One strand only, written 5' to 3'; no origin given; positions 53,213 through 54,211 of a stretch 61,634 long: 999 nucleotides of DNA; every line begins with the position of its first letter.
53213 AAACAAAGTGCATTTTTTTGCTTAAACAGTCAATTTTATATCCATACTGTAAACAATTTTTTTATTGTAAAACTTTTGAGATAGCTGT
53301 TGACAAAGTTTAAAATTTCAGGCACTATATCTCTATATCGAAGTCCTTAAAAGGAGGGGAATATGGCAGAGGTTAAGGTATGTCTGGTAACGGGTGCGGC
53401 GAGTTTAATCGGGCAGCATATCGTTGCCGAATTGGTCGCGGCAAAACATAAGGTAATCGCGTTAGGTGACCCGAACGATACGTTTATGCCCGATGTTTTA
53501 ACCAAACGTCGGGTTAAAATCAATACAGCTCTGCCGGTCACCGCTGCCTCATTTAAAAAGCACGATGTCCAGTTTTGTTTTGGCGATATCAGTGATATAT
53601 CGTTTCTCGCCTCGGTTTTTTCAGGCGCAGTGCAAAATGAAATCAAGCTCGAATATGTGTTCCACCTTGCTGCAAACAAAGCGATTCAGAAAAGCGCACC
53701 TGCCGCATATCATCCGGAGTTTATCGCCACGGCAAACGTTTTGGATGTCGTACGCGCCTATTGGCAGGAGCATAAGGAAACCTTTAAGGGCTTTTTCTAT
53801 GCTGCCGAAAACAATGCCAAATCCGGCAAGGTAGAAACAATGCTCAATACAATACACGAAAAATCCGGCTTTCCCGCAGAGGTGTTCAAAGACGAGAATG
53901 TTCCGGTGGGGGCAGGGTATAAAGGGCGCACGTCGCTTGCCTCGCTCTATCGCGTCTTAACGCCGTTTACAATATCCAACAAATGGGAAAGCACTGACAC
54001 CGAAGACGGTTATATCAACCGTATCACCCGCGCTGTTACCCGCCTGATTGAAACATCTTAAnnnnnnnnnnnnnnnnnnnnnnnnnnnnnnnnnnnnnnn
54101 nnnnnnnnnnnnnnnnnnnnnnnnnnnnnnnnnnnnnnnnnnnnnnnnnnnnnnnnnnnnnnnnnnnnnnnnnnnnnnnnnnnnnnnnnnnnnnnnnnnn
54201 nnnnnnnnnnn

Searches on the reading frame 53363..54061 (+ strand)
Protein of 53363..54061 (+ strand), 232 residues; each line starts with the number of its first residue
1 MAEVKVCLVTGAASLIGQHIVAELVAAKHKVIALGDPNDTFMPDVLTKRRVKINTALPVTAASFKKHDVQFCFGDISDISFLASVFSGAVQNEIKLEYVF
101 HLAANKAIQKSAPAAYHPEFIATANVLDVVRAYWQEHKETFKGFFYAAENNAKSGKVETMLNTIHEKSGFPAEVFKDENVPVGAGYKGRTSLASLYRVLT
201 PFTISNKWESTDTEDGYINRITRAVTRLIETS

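Call 3: search_protein_families(library=pfam, proteins=[window:53363-54061:+], max_evalue=0.1)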
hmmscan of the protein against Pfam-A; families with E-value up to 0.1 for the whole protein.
window:53363-54061:+ (232 aa): 8 families
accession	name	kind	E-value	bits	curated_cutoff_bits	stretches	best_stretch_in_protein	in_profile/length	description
PF01370.27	Epimerase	-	2.3e-09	37.5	20.9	1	8-133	2-105/240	NAD dependent epimerase/dehydratase family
PF16363.11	GDP_Man_Dehyd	-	3.2e-09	37.1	27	1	8-140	1-123/332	GDP-mannose 4,6 dehydratase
PF02719.21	Polysacc_synt_2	-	0.00072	19.3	20.2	1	8-109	2-91/293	Polysaccharide biosynthesis protein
PF05368.20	NmrA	-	0.0021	18.1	27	1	5-89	3-70/298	NmrA-like family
PF00106.31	adh_short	-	0.0076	16.2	26.6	1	5-38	1-34/195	short chain dehydrogenase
PF07993.18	NAD_binding_4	-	0.028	14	20.1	1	9-131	1-124/258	Male sterility protein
PF08659.16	KR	-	0.032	14.6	22.6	1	7-104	3-90/180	KR domain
PF01073.25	3Beta_HSD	-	0.039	13.4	22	1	8-108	1-79/280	3-beta hydroxysteroid dehydrogenase/isomerase family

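Call 5: search_protein_families(library=ncbifam, proteins=[window:53363-54061:+], max_evalue=0.1)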
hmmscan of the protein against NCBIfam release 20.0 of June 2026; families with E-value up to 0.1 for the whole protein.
window:53363-54061:+ (232 aa): 50 families (the best 25 are shown)
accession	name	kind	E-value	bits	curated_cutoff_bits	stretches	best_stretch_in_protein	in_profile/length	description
TIGR01179.1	galE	equivalog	9.6e-07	27.9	262.3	1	8-129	3-107/332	UDP-glucose 4-epimerase GalE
TIGR04180.1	EDH_00030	hypoth_equivalog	5.3e-05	22.4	475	1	8-130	2-108/297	NAD-dependent 4,6-dehydratase LegB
NF007582.0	PRK10217.1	equivalog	0.00019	20.6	698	1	5-145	2-127/355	dTDP-glucose 4,6-dehydratase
NF038213.1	SDR_TniO_fam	equivalog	0.00073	19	300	1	5-70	3-67/249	SDR family oxidoreductase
NF042423.1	oxyalk_red_Shew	equivalog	0.00079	18.6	580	0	3-35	7-39/331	2-alkyl-3-oxoalkanoate reductase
TIGR04504.1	SDR_subfam_2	subfamily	0.0012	18.6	250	1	5-103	2-96/260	mycofactocin-coupled SDR family oxidoreductase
NF040491.1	SDR_subfam_4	equivalog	0.002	17.9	265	1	5-102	1-92/256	mycofactocin-coupled SDR family oxidoreductase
TIGR03466.1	HpnA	hypoth_equivalog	0.002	17.1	367.65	0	7-34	3-30/327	hopanoid-associated sugar epimerase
NF043036.1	ErythonDh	equivalog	0.0029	16.9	325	1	8-136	4-117/321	D-erythronate dehydrogenase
NF006121.0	PRK08265.1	subfamily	0.0031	17.1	294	1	4-35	7-38/263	short chain dehydrogenase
NF004817.0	PRK06171.1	subfamily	0.0035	16.9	304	1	5-34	10-39/265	sorbitol-6-phosphate dehydrogenase subunit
NF007490.0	PRK10084.1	subfamily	0.0035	16.4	649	1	8-143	4-124/361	dTDP-glucose 4,6-dehydratase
TIGR01829.1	AcAcCoA_reduct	subfamily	0.0046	16.7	302.1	1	5-52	1-48/242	acetoacetyl-CoA reductase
NF004774.0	PRK06114.1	equivalog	0.0051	16.2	360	1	5-61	17-73/262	SDR family oxidoreductase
NF007956.0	PRK10675.1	subfamily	0.0056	15.8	394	1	7-116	3-96/338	UDP-glucose 4-epimerase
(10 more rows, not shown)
